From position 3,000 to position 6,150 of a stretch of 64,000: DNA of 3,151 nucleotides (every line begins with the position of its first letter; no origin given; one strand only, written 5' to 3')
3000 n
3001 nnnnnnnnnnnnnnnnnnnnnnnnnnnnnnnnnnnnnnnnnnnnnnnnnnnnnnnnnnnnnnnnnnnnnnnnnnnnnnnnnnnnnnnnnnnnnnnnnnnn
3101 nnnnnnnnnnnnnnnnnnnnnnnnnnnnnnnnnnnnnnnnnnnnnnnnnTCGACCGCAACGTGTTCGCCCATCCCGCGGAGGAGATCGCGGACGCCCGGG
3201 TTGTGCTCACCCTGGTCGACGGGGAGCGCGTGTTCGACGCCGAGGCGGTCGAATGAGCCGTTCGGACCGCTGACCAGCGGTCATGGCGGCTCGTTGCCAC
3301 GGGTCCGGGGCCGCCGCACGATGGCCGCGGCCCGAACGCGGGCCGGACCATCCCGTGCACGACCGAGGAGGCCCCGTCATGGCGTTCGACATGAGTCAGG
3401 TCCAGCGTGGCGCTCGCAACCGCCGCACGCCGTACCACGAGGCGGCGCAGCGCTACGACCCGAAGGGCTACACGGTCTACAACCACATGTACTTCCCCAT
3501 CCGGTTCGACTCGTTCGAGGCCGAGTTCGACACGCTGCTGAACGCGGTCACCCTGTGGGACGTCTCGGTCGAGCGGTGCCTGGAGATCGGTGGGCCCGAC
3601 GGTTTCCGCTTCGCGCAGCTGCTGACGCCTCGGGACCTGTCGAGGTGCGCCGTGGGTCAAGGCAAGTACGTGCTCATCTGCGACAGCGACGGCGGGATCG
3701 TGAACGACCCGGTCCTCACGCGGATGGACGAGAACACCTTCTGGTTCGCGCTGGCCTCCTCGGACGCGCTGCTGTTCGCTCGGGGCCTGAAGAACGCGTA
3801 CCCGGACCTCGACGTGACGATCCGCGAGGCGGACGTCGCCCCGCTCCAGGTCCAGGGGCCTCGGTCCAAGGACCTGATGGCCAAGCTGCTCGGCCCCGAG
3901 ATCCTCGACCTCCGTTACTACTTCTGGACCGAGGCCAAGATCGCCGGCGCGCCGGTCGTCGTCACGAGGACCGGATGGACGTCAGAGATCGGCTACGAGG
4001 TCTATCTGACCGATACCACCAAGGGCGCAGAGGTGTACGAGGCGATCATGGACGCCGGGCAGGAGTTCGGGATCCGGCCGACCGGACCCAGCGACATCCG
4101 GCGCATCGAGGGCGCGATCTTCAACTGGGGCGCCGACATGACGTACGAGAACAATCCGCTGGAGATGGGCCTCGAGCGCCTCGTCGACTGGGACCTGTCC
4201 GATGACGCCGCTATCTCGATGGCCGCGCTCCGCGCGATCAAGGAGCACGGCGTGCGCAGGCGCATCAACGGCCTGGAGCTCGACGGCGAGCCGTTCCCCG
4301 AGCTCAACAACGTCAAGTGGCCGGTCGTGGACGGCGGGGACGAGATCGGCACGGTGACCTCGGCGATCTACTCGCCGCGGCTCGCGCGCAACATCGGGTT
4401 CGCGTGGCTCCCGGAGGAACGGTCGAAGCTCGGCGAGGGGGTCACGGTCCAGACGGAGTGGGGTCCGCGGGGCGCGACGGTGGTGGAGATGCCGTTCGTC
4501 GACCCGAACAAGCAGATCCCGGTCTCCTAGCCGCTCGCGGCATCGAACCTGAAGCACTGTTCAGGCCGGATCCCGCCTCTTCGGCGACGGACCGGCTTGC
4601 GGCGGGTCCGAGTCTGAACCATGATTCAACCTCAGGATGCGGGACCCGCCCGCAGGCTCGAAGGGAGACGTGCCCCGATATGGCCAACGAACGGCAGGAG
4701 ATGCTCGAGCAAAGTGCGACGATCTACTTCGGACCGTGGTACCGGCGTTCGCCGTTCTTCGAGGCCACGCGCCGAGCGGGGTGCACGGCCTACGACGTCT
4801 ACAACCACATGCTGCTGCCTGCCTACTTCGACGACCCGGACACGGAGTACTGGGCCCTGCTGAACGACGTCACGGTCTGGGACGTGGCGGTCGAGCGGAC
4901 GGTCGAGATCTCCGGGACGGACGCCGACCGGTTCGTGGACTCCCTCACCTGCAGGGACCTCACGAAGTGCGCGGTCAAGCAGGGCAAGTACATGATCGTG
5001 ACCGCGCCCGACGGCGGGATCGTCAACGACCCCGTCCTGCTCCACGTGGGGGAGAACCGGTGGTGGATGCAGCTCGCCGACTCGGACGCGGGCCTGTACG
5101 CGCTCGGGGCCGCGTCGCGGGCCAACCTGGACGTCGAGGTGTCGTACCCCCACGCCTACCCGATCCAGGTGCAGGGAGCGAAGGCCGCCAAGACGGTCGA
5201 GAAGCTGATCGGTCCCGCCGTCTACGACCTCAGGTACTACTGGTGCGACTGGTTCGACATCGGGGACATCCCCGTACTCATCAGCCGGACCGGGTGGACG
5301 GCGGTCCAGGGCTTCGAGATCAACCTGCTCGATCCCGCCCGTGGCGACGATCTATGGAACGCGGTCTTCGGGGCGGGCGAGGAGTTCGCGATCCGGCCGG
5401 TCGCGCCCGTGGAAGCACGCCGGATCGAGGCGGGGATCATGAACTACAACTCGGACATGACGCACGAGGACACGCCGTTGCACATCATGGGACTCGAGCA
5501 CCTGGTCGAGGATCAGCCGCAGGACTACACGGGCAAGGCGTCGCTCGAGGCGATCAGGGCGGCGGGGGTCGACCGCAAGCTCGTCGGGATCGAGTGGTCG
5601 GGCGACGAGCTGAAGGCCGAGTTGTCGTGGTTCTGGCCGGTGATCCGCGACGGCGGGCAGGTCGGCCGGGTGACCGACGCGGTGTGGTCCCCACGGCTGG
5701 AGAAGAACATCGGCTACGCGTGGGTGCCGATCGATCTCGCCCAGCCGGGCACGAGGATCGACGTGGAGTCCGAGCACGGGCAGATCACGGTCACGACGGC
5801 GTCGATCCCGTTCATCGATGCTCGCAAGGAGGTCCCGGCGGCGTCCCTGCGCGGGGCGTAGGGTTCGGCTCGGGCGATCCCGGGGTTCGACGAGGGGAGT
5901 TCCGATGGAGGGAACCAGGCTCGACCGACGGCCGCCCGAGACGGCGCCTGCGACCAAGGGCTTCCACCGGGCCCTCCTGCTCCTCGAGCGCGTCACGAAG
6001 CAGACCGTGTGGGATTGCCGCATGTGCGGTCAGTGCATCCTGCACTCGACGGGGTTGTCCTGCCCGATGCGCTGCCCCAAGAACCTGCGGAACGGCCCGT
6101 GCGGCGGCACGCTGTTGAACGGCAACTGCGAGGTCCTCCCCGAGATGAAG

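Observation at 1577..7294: Tandem GcvT-family paralogs plus MetV-like/MetF pair: candidate THF-dependent demethylation cassette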

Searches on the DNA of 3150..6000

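Call 52: search_rna_families(source=window, start=3150, end=6000, threshold=evalue, max_evalue=1)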
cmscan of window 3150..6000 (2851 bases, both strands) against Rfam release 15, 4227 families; matches with E-value up to 1: 0.
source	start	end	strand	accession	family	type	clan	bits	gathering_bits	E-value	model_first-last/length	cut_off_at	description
